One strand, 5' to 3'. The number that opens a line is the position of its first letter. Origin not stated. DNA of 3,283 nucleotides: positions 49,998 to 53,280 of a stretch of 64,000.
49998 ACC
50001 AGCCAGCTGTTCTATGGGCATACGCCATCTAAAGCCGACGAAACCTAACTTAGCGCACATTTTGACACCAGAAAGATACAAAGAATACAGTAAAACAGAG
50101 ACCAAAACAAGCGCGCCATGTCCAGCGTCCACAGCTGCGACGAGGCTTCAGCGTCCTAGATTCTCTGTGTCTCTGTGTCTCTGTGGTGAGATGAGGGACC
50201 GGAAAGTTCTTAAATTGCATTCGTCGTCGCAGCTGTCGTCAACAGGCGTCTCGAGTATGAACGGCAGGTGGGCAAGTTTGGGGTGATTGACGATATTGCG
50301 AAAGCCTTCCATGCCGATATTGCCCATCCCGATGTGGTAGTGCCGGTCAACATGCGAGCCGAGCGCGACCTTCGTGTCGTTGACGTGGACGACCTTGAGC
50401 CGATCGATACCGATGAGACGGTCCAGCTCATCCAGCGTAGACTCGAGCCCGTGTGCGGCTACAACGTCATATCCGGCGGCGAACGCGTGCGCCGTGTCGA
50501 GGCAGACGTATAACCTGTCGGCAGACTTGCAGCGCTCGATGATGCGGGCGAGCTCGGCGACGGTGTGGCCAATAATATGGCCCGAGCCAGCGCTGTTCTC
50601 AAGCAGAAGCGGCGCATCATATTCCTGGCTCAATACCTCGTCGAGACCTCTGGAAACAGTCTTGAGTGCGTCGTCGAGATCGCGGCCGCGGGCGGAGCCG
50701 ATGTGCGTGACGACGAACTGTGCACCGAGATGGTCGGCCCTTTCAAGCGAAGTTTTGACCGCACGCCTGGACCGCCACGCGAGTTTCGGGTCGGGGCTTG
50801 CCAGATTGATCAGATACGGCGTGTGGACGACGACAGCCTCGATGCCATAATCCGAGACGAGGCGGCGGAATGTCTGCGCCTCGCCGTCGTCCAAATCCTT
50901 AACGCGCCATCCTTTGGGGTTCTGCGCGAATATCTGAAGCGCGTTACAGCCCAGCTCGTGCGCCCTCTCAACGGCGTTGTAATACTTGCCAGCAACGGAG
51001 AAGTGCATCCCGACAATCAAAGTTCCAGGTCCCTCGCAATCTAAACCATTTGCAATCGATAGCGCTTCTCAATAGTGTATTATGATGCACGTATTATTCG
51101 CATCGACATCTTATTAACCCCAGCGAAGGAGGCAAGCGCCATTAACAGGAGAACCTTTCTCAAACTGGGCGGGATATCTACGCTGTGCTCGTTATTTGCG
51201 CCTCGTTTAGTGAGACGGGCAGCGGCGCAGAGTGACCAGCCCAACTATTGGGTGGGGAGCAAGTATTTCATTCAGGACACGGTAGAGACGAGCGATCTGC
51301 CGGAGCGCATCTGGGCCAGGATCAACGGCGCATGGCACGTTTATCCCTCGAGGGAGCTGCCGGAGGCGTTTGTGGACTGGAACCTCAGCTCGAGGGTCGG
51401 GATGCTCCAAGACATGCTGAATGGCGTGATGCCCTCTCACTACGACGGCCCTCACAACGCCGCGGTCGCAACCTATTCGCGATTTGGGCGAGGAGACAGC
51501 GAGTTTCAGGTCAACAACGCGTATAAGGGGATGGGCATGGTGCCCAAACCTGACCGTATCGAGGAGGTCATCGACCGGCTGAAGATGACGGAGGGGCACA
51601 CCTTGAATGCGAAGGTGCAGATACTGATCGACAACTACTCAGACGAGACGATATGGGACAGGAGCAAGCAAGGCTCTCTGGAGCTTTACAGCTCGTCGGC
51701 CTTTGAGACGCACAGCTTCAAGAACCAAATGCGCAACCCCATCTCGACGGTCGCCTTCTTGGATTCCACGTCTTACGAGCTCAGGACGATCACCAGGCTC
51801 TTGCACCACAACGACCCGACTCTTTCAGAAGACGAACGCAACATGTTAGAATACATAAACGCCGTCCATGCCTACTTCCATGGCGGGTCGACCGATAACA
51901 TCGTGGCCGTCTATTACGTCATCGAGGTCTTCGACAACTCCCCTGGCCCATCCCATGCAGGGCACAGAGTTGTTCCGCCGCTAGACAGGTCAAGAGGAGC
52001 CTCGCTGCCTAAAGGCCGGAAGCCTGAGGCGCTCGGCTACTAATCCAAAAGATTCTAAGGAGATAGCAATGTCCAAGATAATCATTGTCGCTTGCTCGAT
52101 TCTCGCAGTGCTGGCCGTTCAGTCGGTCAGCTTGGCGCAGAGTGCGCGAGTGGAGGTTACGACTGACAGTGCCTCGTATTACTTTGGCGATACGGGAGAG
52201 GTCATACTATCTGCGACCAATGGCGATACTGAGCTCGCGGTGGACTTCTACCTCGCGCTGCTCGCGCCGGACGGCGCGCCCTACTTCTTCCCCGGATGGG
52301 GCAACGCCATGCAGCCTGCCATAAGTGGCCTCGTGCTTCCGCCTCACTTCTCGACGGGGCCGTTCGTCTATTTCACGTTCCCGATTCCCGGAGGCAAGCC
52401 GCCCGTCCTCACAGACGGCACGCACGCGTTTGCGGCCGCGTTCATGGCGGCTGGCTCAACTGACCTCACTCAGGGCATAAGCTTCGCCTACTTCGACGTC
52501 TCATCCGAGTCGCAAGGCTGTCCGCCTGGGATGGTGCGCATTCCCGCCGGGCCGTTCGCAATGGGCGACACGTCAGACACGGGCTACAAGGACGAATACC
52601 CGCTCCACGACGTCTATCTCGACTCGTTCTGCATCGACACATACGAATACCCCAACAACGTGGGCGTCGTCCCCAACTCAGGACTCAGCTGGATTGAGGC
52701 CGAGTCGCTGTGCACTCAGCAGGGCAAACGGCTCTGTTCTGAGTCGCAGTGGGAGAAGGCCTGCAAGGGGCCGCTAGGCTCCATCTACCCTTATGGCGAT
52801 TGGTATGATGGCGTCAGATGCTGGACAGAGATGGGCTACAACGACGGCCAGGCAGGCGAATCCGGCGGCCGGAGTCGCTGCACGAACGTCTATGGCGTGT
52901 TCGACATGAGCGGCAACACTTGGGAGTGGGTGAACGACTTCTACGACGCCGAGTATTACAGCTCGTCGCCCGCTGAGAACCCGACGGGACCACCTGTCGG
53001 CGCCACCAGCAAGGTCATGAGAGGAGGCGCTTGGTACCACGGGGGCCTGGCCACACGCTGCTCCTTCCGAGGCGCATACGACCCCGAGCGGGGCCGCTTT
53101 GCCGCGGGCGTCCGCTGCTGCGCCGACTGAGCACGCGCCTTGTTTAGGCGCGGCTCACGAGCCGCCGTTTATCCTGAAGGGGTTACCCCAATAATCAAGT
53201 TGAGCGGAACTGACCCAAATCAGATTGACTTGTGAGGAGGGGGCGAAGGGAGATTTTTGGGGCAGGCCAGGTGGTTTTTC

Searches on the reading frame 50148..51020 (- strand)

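Call 69: search_protein_families(library=pfam, max_evalue=0.00001, proteins=[window:50148-51020:-])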
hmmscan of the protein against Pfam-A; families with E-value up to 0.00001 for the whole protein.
window:50148-51020:- (290 aa): 1 family
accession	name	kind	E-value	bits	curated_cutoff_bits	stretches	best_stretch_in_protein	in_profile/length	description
PF01261.30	AP_endonuc_2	-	1.2e-53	182.8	31.1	1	17-266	1-235/249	Xylose isomerase-like TIM barrel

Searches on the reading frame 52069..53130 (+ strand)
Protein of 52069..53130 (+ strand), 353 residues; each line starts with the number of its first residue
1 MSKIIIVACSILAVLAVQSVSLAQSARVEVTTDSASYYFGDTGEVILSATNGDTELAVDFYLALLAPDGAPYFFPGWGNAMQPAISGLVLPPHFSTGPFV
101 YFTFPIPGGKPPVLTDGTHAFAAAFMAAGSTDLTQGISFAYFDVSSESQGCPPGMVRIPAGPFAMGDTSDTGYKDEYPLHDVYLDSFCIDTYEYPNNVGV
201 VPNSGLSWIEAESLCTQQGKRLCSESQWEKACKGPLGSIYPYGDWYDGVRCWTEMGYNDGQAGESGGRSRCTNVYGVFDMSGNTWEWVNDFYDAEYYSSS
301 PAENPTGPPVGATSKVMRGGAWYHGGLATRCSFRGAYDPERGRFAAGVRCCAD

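Call 69: search_protein_families(library=pfam, max_evalue=0.00001, proteins=[window:52069-53130:+])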
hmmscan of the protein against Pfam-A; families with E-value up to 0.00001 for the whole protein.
window:52069-53130:+ (353 aa): 1 family
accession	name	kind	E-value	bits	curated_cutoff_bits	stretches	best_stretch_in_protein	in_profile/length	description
PF03781.23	FGE-sulfatase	-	5.2e-33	115.2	23.3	2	202-351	92-254/255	Sulfatase-modifying factor enzyme 1-like domain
